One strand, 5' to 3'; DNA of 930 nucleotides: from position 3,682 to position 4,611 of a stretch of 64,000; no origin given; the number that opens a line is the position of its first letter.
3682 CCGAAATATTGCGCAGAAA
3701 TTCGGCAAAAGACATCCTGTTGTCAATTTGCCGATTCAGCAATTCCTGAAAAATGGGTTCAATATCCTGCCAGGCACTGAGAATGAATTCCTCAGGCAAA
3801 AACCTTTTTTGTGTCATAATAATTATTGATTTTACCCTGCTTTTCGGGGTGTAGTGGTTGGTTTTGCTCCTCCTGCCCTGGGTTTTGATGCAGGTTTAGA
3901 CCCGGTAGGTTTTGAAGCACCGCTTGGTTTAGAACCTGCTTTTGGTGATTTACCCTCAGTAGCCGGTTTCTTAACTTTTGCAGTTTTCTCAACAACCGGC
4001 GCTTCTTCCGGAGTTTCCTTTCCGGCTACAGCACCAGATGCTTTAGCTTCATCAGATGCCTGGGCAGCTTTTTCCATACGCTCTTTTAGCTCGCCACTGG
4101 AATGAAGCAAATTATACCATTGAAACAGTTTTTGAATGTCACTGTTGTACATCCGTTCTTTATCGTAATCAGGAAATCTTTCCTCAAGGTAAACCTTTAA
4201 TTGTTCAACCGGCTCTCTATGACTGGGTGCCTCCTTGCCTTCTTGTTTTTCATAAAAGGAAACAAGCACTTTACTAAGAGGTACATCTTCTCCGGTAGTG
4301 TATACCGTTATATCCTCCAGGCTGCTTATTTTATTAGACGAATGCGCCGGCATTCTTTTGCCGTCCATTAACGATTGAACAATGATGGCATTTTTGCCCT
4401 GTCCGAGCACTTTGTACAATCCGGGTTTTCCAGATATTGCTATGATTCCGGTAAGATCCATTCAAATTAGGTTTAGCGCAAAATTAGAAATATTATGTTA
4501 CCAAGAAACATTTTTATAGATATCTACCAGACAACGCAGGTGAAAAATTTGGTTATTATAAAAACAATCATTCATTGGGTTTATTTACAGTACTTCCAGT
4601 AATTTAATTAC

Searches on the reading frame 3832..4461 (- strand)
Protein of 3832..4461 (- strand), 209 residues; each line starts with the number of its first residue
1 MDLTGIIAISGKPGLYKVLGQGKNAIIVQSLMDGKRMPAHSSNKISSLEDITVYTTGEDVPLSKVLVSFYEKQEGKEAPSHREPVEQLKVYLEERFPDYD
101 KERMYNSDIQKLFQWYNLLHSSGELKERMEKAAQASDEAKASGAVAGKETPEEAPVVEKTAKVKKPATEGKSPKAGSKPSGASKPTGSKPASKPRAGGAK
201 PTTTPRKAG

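Call 45: find_encoding_contigs(protein=window:3832-4461:-, flank=10000, max_places=10)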
Protein window:3832-4461:- (209 aa): 8 contigs read that carry it; 6 places shown.
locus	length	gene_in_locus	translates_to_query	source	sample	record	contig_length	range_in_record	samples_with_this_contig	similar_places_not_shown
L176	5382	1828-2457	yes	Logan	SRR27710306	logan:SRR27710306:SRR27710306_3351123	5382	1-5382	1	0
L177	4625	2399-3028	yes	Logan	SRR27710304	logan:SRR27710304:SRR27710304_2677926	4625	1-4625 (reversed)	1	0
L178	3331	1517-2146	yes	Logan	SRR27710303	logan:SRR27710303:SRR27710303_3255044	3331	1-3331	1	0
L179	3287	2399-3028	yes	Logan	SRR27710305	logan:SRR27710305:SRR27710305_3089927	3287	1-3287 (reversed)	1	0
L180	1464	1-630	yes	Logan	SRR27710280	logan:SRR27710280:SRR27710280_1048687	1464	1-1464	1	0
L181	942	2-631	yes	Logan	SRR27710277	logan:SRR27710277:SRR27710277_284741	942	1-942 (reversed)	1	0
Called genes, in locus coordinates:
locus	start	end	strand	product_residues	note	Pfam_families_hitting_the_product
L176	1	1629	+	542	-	?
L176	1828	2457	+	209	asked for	PF18347:DUF5606, PF21186:DUF6852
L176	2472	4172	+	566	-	PF01432:Peptidase_M3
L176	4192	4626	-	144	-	-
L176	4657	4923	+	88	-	-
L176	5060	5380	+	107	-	?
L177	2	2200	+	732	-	?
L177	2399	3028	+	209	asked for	PF18347:DUF5606, PF21186:DUF6852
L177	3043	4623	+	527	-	?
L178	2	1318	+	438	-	?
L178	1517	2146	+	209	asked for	PF18347:DUF5606, PF21186:DUF6852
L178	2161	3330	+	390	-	?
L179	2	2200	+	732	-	?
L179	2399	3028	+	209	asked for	PF18347:DUF5606, PF21186:DUF6852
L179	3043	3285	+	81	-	?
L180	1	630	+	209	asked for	PF18347:DUF5606, PF21186:DUF6852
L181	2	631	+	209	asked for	PF18347:DUF5606, PF21186:DUF6852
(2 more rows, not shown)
